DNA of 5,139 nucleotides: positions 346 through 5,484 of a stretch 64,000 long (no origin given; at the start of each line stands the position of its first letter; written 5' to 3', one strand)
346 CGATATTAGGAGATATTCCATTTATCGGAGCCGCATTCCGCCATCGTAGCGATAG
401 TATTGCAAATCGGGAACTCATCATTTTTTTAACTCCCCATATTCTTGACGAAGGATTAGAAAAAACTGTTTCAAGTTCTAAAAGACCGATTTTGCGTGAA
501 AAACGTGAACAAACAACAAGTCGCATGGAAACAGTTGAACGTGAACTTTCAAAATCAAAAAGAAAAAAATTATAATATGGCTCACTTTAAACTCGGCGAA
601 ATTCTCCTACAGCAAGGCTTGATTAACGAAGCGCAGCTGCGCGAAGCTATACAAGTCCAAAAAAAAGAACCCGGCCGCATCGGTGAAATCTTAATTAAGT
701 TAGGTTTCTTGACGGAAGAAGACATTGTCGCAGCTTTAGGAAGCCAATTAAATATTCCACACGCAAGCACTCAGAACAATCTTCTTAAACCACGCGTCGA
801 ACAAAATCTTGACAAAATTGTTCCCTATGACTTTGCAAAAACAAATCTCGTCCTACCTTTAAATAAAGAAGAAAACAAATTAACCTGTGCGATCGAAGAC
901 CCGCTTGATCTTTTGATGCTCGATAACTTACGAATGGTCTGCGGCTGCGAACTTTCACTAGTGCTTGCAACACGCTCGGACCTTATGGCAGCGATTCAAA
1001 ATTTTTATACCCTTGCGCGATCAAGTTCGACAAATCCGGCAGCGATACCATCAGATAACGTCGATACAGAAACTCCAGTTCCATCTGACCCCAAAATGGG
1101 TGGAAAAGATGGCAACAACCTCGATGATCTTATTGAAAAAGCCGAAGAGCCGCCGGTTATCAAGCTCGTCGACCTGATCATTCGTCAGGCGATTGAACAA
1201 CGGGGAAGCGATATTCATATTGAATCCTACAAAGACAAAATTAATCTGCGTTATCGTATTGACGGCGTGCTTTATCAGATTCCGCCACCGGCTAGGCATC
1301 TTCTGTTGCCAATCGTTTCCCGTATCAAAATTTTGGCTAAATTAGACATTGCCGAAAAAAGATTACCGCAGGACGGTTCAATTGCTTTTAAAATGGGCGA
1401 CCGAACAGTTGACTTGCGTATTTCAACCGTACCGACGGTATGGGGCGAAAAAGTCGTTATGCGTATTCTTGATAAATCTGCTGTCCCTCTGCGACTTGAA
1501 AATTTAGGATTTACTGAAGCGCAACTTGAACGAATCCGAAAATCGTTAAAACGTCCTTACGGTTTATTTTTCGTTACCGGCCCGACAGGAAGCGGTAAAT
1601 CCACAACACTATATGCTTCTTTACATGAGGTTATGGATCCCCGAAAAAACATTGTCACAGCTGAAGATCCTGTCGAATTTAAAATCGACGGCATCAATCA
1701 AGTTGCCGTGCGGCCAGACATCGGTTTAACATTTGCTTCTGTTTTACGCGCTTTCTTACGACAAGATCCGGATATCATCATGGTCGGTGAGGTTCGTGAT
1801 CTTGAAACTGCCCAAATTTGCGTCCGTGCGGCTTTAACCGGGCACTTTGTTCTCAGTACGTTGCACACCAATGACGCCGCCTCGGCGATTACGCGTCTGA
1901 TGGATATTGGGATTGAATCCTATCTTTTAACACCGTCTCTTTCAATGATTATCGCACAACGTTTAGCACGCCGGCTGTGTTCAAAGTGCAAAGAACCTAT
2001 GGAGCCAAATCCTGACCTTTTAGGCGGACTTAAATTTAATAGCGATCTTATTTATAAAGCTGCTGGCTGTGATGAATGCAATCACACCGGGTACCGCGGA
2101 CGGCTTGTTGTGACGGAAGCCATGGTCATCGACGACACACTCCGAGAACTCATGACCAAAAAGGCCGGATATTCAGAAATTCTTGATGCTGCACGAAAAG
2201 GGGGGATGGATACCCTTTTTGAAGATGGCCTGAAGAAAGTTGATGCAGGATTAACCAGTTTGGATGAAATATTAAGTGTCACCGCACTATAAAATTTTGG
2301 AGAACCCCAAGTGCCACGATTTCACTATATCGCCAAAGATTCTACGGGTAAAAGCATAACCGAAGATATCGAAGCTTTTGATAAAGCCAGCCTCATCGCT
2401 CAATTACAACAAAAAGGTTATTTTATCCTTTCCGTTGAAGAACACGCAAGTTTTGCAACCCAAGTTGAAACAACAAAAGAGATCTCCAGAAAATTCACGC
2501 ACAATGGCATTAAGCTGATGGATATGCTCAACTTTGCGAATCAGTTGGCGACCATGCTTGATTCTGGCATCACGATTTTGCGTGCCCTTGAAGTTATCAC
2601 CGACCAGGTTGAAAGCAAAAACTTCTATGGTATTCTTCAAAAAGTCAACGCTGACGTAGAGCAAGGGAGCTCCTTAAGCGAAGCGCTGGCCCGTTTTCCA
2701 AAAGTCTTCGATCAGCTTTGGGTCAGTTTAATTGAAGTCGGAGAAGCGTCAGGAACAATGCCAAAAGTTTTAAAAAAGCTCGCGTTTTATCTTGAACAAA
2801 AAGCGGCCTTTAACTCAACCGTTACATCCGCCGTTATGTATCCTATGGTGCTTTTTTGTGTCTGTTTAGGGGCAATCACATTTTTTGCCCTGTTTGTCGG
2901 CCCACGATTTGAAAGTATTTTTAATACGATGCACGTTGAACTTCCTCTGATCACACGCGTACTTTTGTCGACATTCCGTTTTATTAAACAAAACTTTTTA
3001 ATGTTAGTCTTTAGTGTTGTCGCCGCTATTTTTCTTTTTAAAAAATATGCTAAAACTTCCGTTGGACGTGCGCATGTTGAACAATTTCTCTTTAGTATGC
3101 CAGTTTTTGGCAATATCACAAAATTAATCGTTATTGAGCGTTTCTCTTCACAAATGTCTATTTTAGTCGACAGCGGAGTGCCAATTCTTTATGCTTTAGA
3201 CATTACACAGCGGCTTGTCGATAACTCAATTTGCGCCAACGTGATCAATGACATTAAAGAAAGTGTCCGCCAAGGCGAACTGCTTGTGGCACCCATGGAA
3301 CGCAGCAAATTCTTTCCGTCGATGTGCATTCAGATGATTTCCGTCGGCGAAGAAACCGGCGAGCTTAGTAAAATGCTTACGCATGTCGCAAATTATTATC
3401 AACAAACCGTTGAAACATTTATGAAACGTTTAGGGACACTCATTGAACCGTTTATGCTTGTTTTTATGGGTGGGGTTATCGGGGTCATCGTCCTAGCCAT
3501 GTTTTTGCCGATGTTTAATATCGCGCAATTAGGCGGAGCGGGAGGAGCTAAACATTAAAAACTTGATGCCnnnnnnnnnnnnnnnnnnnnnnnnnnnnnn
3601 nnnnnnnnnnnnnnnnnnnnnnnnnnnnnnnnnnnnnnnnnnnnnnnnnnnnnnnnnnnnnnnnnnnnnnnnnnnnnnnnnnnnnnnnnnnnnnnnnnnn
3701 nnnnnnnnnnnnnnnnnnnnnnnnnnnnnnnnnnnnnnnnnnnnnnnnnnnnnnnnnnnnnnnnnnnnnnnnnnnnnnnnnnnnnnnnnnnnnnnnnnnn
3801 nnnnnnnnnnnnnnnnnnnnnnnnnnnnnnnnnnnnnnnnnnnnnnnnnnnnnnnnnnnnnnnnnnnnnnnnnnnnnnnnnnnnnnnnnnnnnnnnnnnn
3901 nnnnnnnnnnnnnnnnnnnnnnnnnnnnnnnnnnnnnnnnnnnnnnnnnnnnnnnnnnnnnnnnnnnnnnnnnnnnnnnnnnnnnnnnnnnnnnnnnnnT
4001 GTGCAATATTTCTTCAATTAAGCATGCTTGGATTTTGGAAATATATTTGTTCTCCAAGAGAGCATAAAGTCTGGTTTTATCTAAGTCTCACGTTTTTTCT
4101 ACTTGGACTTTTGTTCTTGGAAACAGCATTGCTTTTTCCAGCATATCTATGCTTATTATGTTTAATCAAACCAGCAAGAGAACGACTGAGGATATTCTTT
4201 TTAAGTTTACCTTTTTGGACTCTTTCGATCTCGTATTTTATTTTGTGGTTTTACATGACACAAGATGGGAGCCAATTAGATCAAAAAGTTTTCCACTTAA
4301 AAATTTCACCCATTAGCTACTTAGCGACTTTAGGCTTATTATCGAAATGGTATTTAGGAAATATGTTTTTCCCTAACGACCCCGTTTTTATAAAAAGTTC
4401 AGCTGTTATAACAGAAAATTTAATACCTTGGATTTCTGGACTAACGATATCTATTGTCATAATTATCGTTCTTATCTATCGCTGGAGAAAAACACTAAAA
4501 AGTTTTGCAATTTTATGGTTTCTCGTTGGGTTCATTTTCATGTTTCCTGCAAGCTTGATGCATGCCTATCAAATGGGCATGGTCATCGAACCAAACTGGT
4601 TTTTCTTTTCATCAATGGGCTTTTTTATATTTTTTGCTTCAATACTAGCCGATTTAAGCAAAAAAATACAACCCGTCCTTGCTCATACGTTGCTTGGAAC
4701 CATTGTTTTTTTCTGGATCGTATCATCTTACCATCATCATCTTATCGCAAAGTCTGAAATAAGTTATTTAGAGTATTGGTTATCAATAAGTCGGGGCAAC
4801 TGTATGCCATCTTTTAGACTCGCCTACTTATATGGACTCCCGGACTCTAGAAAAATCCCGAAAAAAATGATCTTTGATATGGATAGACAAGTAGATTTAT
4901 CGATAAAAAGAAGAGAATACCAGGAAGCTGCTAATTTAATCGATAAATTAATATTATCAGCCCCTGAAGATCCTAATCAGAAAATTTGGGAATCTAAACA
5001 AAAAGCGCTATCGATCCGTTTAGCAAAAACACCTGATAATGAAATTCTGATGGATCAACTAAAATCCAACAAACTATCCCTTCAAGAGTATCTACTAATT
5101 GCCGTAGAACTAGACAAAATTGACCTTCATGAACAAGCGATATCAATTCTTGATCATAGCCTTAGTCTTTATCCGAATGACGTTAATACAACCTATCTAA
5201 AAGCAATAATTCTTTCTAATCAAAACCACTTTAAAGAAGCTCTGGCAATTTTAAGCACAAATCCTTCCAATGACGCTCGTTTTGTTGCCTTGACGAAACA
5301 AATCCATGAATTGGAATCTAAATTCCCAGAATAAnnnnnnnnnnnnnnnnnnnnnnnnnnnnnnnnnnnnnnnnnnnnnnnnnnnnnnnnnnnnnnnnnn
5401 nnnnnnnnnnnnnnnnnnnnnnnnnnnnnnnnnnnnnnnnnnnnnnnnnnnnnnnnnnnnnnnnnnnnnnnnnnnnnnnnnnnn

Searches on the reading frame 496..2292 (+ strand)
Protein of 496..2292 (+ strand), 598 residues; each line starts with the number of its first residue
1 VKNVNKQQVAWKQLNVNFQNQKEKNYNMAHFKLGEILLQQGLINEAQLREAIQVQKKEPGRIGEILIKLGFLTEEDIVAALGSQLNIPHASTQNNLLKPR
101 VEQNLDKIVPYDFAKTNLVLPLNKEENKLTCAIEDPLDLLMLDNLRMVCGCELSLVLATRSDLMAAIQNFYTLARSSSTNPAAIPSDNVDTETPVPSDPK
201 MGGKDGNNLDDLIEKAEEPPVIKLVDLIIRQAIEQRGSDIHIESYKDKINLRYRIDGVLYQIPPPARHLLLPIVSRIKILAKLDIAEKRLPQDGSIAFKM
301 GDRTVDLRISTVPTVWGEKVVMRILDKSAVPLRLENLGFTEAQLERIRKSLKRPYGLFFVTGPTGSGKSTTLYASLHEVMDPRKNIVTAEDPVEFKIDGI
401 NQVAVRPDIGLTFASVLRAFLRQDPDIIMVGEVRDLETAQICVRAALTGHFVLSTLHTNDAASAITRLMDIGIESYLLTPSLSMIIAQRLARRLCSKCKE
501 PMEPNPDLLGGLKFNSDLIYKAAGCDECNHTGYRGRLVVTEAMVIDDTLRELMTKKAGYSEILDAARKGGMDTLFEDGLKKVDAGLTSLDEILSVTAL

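Call 5: search_protein_families(library=pfam, proteins=[window:496-2292:+], max_evalue=0.001)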
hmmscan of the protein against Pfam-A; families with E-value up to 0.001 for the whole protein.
window:496-2292:+ (598 aa): 4 families
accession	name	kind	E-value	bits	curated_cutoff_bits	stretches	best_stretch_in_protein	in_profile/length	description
PF00437.27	T2SSE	-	5.7e-137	456.7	24.9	1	215-593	2-369/370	Type II/IV secretion system protein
PF05157.20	MshEN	-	9.2e-17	61.2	23.1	1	100-175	12-88/90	MshEN domain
PF25199.1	nSTAND_NTPase5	-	0.00012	22.4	34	1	339-393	24-80/145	Novel STAND NTPase 5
PF13191.12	AAA_16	-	0.00053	21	32.6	0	342-423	7-85/167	AAA ATPase domain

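Call 6: search_protein_families(library=ncbifam, proteins=[window:496-2292:+], max_evalue=0.001)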
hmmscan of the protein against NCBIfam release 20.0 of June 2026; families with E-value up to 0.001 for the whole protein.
window:496-2292:+ (598 aa): 22 families
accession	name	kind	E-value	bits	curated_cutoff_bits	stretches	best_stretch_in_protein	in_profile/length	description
TIGR02538.1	type_IV_pilB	equivalog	3.6e-182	606.9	675.65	1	32-596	1-562/564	type IV-A pilus assembly ATPase PilB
TIGR02533.1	type_II_gspE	equivalog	1.4e-179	597.8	630.25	1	109-596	4-486/486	type II secretion system ATPase GspE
NF007755.0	PRK10436.1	equivalog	3.7e-138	461.1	617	1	121-596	21-459/465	type II secretion system protein GspE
NF053534.1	T4PilAsmATPsTfpB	equivalog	1.5e-134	449.5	850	1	98-596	87-582/584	type IV pilus assembly ATPase TfpB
NF041000.1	ATPase_ComGA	equivalog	1.5e-73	247.1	300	1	228-491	3-265/267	competence type IV pilus ATPase ComGA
TIGR01420.1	pilT_fam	subfamily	1e-47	163.1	319.1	1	227-492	4-269/343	PilT/PilU family type 4a pilus ATPase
TIGR02525.1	plasmid_TraJ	equivalog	2.2e-27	96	368.3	1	320-470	120-271/372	plasmid transfer ATPase TraJ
TIGR02524.1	dot_icm_DotB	equivalog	1.2e-21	77.4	463.3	1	331-469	114-257/358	Dot/Icm type IV secretion system ATPase DotB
NF053729.1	c-di-GMP_motif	domain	9.9e-18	63.7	38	1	32-84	1-53/53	cyclic di-GMP-binding domain-containing protein, MshE-related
NF008411.1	PRK11234.1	equivalog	2.1e-17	62.8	1170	1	3-177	457-623/723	cyclic di-3',5'-guanylate-activated glycosyltransferase NfrB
NF058587.1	archaellum_moto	equivalog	2.9e-17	62.6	550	1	358-470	278-395/527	archaellum flagellar ATPase motor FlaI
TIGR02782.1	TrbB_P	equivalog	2.2e-16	60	304.55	1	339-471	121-255/303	P-type conjugative transfer ATPase TrbB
NF010407.0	PRK13833.1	subfamily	7.6e-16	58.4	499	1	339-474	129-265/323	conjugal transfer protein TrbB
NF012033.0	PRK15489.1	equivalog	1.2e-15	56.7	537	1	4-175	466-631/703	glycosyl transferase family protein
NF010469.0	PRK13894.1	subfamily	1.5e-14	54.1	508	1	339-469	134-265/320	conjugal transfer ATPase TrbB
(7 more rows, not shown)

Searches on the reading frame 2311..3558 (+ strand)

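Call 5: search_protein_families(library=pfam, proteins=[window:2311-3558:+], max_evalue=0.001)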
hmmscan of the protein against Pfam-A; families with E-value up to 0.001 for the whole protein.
window:2311-3558:+ (415 aa): 1 family
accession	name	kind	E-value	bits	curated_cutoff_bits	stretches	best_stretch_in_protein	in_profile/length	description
PF00482.28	T2SSF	-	9.3e-57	190.8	25.2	2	278-400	1-125/125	Type II secretion system (T2SS), protein F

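Call 6: search_protein_families(library=ncbifam, proteins=[window:2311-3558:+], max_evalue=0.001)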
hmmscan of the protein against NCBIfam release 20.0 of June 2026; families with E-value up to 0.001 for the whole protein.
window:2311-3558:+ (415 aa): 6 families
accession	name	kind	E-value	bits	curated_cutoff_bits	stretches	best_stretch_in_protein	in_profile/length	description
TIGR02120.1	GspF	equivalog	1.4e-105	353.8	424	1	4-406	1-399/401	type II secretion system inner membrane protein GspF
NF052607.1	T4PiliAsmPilCThrm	equivalog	5.9e-102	341.8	700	1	1-405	1-401/406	type IV pilus assembly protein PilC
NF052606.1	T4PiliAsmPilCMyx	equivalog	4e-88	296.1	700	1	2-406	20-416/419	type IV pilus assembly protein PilC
NF007861.0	PRK10573.1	equivalog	1.6e-74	251.3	401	1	8-406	11-396/401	protein transport protein HofC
NF047826.1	T3SSXpsF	equivalog_domain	1e-72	245.2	650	1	1-406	1-402/405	type II secretion system protein XpsF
NF041012.2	T4P_ComGB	equivalog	1.4e-47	162.7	240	1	74-404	5-330/332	competence type IV pilus assembly protein ComGB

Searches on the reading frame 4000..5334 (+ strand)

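Call 51: search_protein_families(library=pfam, proteins=[window:4000-5334:+], max_evalue=1)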
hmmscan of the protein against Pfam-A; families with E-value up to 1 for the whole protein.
window:4000-5334:+ (444 aa): 9 families
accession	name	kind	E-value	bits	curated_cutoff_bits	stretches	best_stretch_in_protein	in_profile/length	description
PF14559.12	TPR_19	-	1.6e-06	28.8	25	1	378-424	8-54/68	Tetratricopeptide repeat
PF12895.13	ANAPC3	-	0.00024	21.7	27.2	1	377-419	39-80/82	Anaphase-promoting complex, cyclosome, subunit 3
PF13431.12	TPR_17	-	0.00059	20.4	24.4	1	385-415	3-33/34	Tetratricopeptide repeat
PF13371.12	TPR_9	-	0.0016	18.8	35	1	377-418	11-52/73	Tetratricopeptide repeat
PF07719.23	TPR_2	-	0.038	14.6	27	0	302-323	12-33/34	Tetratricopeptide repeat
PF12569.14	NatA_aux_su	-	0.069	12.5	33.3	1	356-420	187-251/515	N-terminal acetyltransferase A, auxiliary subunit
PF09613.16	HrpB1_HrpK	-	0.098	12.8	29.3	0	377-433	27-82/126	Bacterial type III secretion protein (HrpB1_HrpK)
PF13428.12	TPR_14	-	0.11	13.7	23.5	0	364-402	4-42/44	Tetratricopeptide repeat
PF13181.12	TPR_8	-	0.18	12.5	25.7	0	364-394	4-34/34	Tetratricopeptide repeat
